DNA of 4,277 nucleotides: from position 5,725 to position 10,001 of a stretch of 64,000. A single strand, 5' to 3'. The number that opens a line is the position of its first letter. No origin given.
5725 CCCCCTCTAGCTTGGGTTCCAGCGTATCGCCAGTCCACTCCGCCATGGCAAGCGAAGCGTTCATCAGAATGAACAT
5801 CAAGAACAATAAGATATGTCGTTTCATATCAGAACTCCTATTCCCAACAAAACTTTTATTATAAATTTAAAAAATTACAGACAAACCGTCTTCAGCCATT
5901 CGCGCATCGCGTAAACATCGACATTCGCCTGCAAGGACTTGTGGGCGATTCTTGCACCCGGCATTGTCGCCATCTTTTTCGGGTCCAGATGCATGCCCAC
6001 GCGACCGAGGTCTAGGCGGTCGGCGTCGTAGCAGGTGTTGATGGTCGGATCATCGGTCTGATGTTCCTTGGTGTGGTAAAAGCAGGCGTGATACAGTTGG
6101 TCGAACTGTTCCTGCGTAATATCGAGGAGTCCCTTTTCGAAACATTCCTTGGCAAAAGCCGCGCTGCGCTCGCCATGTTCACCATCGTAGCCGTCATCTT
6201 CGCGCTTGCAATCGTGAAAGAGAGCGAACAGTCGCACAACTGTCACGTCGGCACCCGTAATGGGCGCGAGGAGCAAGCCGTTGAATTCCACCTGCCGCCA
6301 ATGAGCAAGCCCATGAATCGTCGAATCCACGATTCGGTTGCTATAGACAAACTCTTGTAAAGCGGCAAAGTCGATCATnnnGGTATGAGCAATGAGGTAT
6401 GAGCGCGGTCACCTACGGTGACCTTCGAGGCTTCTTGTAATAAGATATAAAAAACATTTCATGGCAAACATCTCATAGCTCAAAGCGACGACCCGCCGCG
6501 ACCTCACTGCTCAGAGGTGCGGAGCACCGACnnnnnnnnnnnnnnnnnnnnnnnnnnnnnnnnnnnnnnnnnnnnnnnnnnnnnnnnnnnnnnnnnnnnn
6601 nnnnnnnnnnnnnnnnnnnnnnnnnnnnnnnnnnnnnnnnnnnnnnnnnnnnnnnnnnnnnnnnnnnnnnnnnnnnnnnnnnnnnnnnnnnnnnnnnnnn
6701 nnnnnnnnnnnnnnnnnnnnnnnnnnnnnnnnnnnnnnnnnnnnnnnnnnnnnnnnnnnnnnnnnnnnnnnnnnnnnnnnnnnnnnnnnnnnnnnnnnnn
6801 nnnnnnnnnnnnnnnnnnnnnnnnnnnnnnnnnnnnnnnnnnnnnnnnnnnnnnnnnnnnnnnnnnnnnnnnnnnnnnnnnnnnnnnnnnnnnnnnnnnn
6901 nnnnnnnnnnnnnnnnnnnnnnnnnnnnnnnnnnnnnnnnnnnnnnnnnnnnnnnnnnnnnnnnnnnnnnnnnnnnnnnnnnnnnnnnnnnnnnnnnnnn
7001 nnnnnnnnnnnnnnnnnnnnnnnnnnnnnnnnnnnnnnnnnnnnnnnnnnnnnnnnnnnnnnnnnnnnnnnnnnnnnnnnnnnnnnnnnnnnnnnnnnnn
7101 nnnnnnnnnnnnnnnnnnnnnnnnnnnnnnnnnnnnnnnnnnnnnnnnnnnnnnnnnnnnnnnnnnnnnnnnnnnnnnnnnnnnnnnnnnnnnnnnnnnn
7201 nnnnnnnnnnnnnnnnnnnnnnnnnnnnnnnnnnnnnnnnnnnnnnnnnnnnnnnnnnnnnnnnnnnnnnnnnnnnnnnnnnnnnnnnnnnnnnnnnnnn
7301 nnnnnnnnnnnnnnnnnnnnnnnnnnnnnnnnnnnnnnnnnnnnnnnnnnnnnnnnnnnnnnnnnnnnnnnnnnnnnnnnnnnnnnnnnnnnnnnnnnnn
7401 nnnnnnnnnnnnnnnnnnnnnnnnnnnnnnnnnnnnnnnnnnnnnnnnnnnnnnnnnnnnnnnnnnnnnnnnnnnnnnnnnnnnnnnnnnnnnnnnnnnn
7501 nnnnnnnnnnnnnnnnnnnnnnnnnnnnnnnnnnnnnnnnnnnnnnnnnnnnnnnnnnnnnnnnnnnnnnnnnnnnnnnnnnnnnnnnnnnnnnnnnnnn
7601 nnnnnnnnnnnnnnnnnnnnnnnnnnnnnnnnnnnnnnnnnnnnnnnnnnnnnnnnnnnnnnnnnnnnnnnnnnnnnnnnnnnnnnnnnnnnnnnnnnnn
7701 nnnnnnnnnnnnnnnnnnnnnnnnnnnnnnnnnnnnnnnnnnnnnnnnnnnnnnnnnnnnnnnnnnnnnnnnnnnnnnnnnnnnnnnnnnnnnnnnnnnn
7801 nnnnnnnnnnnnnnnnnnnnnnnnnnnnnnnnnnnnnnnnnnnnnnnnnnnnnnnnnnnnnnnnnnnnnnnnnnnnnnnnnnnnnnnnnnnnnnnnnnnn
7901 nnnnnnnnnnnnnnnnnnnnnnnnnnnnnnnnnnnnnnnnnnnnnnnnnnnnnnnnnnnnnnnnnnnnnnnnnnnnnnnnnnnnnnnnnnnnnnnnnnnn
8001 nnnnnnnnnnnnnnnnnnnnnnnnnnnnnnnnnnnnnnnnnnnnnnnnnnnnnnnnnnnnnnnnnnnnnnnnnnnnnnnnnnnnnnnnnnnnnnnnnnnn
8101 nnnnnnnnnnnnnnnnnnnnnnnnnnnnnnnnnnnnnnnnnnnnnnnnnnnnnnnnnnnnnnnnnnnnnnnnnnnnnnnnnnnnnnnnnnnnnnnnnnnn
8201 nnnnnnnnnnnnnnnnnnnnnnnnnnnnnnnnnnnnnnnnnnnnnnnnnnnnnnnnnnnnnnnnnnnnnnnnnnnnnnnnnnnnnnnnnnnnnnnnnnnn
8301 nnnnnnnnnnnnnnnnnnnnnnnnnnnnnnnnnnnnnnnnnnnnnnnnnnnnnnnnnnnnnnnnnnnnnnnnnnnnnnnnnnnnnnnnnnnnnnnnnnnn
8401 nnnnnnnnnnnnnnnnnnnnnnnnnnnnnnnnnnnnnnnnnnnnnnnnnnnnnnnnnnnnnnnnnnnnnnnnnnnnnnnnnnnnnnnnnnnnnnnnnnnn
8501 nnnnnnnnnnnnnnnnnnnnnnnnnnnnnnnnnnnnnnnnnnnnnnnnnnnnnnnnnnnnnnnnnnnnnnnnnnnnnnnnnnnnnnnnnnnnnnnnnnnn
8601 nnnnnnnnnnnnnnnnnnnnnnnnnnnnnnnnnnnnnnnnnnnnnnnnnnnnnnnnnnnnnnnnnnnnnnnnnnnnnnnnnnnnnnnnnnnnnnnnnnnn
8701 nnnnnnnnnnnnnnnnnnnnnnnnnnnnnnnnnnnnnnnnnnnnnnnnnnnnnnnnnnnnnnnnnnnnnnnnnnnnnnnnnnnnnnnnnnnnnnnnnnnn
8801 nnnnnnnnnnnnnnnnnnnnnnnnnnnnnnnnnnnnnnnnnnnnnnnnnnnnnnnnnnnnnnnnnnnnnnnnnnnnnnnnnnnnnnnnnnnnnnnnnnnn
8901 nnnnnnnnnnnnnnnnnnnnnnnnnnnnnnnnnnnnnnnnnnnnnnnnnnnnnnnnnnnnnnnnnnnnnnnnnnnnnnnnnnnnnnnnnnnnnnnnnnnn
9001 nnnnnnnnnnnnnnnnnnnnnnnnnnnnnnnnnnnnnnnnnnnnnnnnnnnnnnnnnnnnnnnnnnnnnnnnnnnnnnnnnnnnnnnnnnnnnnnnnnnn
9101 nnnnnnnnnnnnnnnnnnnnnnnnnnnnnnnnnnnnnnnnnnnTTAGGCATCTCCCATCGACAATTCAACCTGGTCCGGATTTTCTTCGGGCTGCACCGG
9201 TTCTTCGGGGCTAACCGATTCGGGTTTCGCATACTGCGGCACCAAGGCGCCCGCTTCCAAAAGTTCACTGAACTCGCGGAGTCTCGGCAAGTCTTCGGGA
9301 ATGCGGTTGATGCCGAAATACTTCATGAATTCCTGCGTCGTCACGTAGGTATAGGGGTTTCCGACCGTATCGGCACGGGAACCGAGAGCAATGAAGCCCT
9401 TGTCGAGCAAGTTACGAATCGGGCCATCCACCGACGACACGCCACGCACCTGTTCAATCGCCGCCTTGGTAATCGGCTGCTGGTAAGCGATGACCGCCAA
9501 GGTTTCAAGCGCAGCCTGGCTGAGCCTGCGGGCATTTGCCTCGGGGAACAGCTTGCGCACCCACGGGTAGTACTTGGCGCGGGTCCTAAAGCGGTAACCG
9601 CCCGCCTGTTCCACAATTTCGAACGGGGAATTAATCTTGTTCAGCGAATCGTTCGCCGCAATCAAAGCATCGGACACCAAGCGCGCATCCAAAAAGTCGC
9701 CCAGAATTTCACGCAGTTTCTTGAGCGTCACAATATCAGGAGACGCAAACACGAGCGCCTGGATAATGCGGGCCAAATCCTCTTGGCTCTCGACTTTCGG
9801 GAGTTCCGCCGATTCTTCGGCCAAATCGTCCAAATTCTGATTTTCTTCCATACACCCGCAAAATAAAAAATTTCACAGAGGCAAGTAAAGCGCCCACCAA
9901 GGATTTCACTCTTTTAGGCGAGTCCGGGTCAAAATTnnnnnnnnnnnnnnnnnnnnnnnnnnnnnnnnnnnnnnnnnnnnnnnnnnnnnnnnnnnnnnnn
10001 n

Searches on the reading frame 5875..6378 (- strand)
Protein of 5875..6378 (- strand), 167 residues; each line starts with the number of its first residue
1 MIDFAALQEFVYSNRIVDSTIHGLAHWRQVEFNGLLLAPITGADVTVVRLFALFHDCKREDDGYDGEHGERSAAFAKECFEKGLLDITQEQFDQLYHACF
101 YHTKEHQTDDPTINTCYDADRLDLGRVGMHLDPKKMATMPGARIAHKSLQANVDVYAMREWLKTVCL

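Call 22: search_protein_families(library=pfam, proteins=[window:5875-6378:-], max_evalue=0.01)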
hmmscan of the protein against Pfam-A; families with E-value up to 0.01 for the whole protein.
window:5875-6378:- (167 aa): 1 family
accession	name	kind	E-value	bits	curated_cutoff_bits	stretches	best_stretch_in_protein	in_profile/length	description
PF01966.28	HD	-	0.00014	22.6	22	1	25-123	3-114/116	HD domain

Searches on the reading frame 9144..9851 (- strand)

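Call 56: search_protein_families(library=pfam, proteins=[window:9144-9851:-], max_evalue=0.001)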
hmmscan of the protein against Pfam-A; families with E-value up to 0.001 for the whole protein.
window:9144-9851:- (235 aa): 1 family
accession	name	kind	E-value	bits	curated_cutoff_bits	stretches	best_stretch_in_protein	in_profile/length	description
PF04079.22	SMC_ScpB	-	1.1e-45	155.5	27.4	1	29-191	2-160/160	Segregation and condensation complex subunit ScpB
